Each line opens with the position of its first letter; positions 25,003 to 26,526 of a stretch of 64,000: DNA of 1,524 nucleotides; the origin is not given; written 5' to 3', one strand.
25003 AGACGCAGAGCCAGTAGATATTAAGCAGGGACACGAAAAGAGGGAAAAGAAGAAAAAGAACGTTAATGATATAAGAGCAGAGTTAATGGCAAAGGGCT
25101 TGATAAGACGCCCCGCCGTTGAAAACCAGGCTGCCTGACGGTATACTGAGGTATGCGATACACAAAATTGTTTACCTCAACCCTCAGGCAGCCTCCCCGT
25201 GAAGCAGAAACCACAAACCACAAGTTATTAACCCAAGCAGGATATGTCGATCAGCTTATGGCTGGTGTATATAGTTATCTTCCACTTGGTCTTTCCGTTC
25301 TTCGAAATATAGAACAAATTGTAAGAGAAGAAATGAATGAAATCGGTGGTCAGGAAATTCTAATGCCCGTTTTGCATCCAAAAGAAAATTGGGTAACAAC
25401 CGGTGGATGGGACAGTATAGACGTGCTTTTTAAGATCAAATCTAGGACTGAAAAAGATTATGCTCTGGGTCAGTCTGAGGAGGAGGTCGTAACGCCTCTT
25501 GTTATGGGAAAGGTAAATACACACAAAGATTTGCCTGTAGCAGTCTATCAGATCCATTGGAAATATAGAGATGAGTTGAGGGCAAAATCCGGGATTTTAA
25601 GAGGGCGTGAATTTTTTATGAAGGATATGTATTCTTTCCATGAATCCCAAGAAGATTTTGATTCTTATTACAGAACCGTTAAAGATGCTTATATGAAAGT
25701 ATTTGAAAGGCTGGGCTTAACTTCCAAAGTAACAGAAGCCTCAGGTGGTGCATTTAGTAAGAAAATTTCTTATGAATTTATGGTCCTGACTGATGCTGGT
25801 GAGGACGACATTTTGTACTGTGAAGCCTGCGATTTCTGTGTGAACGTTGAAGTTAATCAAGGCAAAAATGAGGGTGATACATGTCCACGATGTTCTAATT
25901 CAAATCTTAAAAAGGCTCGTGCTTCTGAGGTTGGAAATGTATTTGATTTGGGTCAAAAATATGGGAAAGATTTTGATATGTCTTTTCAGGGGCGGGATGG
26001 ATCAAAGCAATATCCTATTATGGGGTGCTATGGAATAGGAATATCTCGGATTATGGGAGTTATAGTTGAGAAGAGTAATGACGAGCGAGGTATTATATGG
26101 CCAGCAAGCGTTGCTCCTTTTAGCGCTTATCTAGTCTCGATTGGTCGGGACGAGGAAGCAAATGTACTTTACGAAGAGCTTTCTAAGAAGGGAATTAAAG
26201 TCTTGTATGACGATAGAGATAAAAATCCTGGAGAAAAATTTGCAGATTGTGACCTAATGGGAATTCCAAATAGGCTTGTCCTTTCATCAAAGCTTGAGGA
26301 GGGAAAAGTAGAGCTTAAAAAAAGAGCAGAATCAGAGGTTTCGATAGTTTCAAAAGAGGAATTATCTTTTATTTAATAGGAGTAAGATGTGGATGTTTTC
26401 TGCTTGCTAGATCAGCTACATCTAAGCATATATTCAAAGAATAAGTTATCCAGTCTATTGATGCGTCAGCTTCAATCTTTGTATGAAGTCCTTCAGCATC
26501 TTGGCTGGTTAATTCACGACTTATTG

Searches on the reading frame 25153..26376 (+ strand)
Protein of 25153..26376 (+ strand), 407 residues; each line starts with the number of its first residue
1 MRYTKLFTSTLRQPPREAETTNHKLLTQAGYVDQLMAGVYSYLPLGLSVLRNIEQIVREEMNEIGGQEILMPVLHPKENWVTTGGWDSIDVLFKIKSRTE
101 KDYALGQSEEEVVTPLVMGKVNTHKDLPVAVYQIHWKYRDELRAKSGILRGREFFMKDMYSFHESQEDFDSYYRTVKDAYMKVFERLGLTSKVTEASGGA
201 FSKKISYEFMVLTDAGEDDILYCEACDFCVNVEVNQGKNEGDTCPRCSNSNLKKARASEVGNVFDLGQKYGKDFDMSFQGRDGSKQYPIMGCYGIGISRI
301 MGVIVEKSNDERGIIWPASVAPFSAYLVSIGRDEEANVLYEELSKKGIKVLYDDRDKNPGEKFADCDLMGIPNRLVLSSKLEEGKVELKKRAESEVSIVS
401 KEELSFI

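Call 66: search_protein_families(library=pfam, proteins=[window:25153-26376:+], max_evalue=0.00001)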
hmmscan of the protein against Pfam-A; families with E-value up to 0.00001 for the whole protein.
window:25153-26376:+ (407 aa): 2 families
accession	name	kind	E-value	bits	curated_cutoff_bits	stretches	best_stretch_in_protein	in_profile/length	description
PF00587.30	tRNA-synt_2b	-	4.1e-28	99.1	29.3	1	93-307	1-178/179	tRNA synthetase class II core domain (G, H, P, S and T)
PF03129.25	HGTP_anticodon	-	4.1e-15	56.2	21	1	333-404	15-87/94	Anticodon binding domain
